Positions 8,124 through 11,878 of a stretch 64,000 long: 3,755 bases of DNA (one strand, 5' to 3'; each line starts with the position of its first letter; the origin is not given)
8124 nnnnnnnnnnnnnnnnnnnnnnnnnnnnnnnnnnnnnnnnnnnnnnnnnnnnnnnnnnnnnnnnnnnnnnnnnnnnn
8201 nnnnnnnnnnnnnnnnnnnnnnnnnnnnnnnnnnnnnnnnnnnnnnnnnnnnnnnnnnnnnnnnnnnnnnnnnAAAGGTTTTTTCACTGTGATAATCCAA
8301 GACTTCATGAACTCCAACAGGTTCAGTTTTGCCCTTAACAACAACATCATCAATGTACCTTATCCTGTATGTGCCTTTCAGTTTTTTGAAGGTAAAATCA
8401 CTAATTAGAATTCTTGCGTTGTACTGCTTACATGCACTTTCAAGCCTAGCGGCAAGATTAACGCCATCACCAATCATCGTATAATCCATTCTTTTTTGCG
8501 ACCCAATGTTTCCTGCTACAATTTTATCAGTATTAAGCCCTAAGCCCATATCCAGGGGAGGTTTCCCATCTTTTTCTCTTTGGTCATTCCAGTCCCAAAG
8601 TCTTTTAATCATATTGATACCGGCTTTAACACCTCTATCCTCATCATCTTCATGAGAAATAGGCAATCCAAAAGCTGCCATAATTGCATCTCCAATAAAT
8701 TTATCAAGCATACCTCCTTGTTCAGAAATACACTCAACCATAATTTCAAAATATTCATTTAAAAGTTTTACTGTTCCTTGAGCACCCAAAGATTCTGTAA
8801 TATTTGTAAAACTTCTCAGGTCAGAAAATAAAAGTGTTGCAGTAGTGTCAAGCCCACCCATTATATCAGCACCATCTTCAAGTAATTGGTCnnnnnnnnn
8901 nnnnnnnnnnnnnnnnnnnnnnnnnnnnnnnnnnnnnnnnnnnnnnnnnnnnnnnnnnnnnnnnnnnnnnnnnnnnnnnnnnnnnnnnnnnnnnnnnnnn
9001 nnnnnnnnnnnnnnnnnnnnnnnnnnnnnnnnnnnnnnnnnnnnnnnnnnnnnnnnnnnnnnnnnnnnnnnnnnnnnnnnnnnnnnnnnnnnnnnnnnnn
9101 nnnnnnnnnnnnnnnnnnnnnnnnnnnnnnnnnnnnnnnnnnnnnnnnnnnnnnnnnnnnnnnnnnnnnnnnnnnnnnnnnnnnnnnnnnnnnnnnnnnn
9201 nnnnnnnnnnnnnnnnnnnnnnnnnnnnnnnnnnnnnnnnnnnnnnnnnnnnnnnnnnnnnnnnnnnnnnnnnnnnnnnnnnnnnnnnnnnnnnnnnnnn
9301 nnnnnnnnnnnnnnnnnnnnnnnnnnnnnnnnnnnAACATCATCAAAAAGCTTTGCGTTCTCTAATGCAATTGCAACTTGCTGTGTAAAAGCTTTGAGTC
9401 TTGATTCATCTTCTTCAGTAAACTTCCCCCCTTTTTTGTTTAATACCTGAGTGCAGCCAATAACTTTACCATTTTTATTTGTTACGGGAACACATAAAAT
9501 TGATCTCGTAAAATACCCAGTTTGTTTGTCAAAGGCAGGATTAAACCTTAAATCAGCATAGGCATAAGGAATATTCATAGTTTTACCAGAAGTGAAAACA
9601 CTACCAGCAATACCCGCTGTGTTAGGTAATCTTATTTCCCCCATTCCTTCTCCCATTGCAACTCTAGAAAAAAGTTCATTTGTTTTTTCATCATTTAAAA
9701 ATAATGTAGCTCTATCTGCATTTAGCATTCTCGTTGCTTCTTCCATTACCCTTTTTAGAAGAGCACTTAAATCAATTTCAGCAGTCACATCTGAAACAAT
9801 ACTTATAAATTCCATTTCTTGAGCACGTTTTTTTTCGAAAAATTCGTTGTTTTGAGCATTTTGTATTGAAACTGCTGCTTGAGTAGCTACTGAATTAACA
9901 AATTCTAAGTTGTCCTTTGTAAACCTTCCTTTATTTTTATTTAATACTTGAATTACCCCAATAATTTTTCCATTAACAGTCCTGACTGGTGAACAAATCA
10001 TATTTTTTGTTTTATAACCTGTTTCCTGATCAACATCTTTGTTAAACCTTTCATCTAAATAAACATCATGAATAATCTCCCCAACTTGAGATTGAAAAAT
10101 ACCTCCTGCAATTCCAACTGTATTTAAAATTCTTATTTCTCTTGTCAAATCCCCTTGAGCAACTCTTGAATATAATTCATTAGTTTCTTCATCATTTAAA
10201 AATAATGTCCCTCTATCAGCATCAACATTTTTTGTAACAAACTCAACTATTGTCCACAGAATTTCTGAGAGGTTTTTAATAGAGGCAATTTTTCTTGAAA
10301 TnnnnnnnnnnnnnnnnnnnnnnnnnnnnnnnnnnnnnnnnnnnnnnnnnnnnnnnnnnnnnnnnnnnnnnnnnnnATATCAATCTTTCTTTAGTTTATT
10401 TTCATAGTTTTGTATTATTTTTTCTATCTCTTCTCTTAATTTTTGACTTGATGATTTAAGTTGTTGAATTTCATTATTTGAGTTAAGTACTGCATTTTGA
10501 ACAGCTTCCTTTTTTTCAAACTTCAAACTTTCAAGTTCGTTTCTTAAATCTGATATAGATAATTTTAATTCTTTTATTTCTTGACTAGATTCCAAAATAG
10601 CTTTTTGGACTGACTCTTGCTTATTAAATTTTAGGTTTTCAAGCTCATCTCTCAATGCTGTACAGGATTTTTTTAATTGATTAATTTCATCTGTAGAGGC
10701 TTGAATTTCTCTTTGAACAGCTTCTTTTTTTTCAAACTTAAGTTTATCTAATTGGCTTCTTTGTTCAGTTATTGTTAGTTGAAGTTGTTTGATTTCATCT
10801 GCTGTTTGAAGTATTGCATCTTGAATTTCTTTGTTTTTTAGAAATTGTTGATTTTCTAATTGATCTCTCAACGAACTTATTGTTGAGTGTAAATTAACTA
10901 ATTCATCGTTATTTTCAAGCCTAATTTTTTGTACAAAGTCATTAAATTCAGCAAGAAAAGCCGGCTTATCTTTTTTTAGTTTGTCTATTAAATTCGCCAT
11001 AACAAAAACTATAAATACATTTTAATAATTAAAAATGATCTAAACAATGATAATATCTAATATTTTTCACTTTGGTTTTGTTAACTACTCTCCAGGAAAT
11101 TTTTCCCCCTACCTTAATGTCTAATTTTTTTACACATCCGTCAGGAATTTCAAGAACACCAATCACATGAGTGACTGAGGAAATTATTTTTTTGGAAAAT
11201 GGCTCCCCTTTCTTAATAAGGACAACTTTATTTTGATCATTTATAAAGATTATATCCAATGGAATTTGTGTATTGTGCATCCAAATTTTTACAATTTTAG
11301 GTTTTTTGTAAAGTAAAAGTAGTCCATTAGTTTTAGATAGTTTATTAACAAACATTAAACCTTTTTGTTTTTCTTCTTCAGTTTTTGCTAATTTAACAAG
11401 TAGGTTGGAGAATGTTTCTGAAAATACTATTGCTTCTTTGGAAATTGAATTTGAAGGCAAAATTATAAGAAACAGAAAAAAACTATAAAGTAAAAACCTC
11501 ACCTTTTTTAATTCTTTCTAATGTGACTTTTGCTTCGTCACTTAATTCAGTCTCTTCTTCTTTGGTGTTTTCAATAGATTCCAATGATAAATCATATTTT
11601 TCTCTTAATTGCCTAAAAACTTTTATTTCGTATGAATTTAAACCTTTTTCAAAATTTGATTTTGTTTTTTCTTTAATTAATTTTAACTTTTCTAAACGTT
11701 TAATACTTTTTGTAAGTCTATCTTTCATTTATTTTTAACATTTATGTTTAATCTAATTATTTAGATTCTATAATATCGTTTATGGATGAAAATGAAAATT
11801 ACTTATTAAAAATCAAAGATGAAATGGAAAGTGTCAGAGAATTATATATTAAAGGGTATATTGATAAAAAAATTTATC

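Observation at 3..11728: Candidate new system: a cyclic-nucleotide module linked to a TolC-dependent surface or secreted fibril pair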

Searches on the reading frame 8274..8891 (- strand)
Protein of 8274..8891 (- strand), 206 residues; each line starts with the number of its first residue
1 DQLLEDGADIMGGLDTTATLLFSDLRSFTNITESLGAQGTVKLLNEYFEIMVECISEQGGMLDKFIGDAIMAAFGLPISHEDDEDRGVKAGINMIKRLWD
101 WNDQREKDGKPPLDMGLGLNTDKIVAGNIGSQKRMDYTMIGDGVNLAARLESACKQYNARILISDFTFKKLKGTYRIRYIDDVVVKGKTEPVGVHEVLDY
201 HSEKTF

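Call 64: search_solved_structures(query=window:8274-8891:-, max_evalue=1e-10, show_alignments=3)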
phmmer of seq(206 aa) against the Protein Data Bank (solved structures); distinct sequences matched with E-value up to 1e-10: 27.
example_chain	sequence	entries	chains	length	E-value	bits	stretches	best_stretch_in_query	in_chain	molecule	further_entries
2w01_A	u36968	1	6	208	3.5e-35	124.7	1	11-197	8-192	ADENYLATE CYCLASE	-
6fht_A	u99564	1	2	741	1.2e-34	122.9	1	11-197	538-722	Bacteriophytochrome,Adenylate cyclase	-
3r5g_A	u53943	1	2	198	1.8e-32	115.8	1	18-200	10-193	CyaB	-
5x4t_A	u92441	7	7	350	1.6e-26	96.4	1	20-197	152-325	Photoactivated adenylyl cyclase | Family 3 adenylate cyclase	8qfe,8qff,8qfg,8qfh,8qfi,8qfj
9f1z_A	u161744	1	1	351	1.6e-26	96.4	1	20-197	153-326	Family 3 adenylate cyclase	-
5x4u_A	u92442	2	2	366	1.8e-26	96.2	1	20-197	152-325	Photoactivated adenylyl cyclase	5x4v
4yus_A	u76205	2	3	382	2e-26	96.1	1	20-197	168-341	Family 3 adenylate cyclase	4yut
9f1w_A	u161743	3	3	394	2.2e-26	96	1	20-197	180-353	Family 3 adenylate cyclase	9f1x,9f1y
5mbg_A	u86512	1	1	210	2e-23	86.3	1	20-198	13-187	Beta subunit of photoactivated adenylyl cyclase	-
1wc0_A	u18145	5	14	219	2.3e-23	86.1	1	18-157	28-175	ADENYLATE CYCLASE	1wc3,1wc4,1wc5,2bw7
1wc1_A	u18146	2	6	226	2.7e-23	85.9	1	18-157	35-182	ADENYLATE CYCLASE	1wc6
5m27_A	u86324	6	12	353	7.5e-23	84.4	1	20-197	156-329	Beta subunit of photoactivated adenylyl cyclase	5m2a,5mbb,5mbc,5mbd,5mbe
5mbk_A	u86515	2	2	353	7.5e-23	84.4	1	20-197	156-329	Beta subunit of photoactivated adenylyl cyclase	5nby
5mbj_A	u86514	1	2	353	7.6e-23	84.4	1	20-197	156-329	Beta subunit of photoactivated adenylyl cyclase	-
5mbh_A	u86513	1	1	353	9.3e-22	80.8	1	20-197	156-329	Beta subunit of photoactivated adenylyl cyclase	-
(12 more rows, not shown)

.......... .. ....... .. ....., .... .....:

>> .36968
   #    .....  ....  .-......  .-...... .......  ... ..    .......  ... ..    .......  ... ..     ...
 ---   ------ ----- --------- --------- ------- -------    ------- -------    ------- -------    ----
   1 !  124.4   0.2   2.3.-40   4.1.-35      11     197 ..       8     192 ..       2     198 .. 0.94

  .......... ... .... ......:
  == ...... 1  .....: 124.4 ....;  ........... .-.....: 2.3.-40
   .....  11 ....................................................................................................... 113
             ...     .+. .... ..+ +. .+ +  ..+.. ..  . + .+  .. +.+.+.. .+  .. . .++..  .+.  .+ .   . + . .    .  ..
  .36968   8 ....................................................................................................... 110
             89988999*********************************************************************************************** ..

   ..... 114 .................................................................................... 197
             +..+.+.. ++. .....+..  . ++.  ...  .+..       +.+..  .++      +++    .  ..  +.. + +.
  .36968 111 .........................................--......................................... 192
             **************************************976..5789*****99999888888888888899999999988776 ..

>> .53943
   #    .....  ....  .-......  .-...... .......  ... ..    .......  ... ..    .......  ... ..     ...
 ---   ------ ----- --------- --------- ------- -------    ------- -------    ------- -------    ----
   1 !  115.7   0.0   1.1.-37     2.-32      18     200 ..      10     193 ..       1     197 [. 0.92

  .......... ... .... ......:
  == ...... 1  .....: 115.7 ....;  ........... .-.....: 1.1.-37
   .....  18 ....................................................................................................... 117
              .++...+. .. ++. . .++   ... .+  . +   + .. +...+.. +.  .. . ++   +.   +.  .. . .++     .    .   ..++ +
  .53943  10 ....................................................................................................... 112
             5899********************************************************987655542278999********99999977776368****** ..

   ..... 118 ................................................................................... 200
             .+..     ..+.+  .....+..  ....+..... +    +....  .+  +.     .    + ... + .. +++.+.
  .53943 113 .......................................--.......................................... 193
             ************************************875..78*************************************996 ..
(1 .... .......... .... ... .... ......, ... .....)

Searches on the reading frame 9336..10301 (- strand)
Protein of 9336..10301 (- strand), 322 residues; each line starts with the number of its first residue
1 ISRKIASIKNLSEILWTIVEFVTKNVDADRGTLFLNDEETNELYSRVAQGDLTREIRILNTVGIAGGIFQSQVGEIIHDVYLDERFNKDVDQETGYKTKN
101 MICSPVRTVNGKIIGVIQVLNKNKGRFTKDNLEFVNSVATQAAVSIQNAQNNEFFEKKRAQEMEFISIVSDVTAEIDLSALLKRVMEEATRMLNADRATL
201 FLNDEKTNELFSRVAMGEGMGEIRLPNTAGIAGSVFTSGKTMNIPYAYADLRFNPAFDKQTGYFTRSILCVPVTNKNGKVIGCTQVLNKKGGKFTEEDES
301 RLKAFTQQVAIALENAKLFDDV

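Call 67: search_solved_structures(query=window:9336-10301:-, max_evalue=1e-8, show_alignments=1)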
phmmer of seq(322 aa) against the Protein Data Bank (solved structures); distinct sequences matched with E-value up to 1e-8: 20.
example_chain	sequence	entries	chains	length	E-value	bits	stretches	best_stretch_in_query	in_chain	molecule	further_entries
1ykd_A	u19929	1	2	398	1.4e-45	159.1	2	156-294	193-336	adenylate cyclase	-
3lfv_A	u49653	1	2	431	1.5e-32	116.4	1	160-320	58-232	cGMP-specific 3',5'-cyclic phosphodiesterase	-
3mf0_A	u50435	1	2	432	1.5e-32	116.4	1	160-320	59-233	cGMP-specific 3',5'-cyclic phosphodiesterase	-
9lss_A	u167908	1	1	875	3.7e-31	111.8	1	163-320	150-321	cGMP-specific 3',5'-cyclic phosphodiesterase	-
3bjc_A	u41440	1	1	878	3.8e-31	111.7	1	163-320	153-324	cGMP-specific 3',5'-cyclic phosphodiesterase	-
1mc0_A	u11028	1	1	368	5e-29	104.8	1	165-319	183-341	3',5'-cyclic nucleotide phosphodiesterase 2A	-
3ibj_A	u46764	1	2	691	4.1e-28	101.8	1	166-319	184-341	cGMP-dependent 3',5'-cyclic phosphodiesterase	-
9lrn_A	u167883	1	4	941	8.1e-28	100.8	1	165-319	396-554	cGMP-dependent 3',5'-cyclic phosphodiesterase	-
2zmf_A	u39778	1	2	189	5e-25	91.7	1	176-319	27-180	cAMP and cAMP-inhibited cGMP 3',5'-cyclic phosphodiesterase 10A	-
4mcw_A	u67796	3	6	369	1e-24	90.7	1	168-320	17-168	Metal dependent phosphohydrolase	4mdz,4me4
3jab_B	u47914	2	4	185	2e-23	86.4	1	171-319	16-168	GafB domain of phosphodiesterase 2A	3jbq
2k31_A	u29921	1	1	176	1.5e-19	73.7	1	177-320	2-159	Phosphodiesterase 5A, cGMP-specific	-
6x88_A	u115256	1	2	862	6.5e-15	58.5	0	222-315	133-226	Cone cGMP-specific 3',5'-cyclic phosphodiesterase subunit alpha'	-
5w10_A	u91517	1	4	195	8.4e-15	58.1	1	7-151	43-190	cGMP-specific phosphodiesterase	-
10oz_A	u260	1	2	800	1.7e-14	57.1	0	159-313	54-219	cGMP-specific 3',5'-cyclic phosphodiesterase PDE5-PDE6 chimera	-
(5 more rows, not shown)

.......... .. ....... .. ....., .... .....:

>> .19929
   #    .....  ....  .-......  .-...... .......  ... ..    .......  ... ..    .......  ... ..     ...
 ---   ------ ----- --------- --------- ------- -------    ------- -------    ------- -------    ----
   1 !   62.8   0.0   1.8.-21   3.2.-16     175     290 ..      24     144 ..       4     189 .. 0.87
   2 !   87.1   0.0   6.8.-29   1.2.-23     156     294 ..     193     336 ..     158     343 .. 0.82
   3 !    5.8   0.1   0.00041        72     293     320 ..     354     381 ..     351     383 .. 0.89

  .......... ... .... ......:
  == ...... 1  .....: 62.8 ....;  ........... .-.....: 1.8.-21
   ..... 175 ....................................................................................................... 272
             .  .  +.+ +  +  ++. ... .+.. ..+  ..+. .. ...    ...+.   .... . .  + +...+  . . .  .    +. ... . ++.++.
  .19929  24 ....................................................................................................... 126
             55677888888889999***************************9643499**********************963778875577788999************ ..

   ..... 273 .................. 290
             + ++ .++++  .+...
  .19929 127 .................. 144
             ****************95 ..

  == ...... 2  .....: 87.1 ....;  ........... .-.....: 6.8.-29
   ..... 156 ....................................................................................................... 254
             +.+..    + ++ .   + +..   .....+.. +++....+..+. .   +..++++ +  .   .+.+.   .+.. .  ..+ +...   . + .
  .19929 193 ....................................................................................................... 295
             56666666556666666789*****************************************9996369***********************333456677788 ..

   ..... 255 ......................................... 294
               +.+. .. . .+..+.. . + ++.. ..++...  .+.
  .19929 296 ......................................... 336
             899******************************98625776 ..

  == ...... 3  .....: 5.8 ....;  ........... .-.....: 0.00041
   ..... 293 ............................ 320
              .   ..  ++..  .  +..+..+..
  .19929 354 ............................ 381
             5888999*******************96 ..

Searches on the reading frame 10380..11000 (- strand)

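Call 5: search_protein_families(library=pfam, max_evalue=0.01, proteins=[window:10380-11000:-])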
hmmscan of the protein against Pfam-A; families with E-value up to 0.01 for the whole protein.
window:10380-11000:- (206 aa): 6 families
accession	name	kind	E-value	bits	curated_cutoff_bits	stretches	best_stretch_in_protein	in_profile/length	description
PF25450.1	Rab11-FIP3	-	9.1e-07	29.6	31.9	0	93-142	57-105/125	Rab11-FIP3-like domain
PF10211.14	Ax_dynein_light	-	0.00014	22.4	26.4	0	44-121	111-186/187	Axonemal dynein light chain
PF20570.3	DUF6779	-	0.00019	22.5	28.1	0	60-124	27-91/108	Domain of unknown function (DUF6779)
PF00038.26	Filament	-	0.0027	17.8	40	0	29-132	159-259/313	Intermediate filament protein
PF15397.11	DUF4618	-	0.0052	16.7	34.9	0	18-137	124-232/258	Domain of unknown function (DUF4618)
PF08663.15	HalX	-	0.0072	17.1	23.2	0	168-200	27-59/68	HalX domain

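Call 21: search_protein_families(library=ncbifam, max_evalue=0.01, proteins=[window:10380-11000:-])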
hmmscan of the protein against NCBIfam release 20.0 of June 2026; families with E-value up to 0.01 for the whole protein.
window:10380-11000:- (206 aa): 3 families
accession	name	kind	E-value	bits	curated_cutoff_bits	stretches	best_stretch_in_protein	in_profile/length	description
TIGR02169.1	SMC_prok_A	equivalog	1.4e-05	23.1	729.4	1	5-199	261-451/1165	chromosome segregation protein SMC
TIGR04523.1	Mplasa_alph_rch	subfamily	0.00012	20.1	270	1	29-204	437-599/745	helix-rich protein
NF053609.1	Sul12a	equivalog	0.0011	19.1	150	0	90-125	65-100/103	Sul12a family chromatin-organizing protein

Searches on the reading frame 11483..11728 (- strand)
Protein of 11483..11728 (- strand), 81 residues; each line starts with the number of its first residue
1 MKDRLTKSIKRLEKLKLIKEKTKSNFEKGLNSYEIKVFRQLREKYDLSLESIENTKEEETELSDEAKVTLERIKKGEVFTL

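Call 5: search_protein_families(library=pfam, max_evalue=0.01, proteins=[window:11483-11728:-])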
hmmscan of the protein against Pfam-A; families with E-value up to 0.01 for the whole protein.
window:11483-11728:- (81 aa): 0 families

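Call 21: search_protein_families(library=ncbifam, max_evalue=0.01, proteins=[window:11483-11728:-])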
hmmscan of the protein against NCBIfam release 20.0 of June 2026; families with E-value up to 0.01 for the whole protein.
window:11483-11728:- (81 aa): 0 families

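Call 68: search_protein_families(library=pfam, max_evalue=1, proteins=[window:11483-11728:-])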
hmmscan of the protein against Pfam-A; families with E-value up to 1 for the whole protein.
window:11483-11728:- (81 aa): 0 families
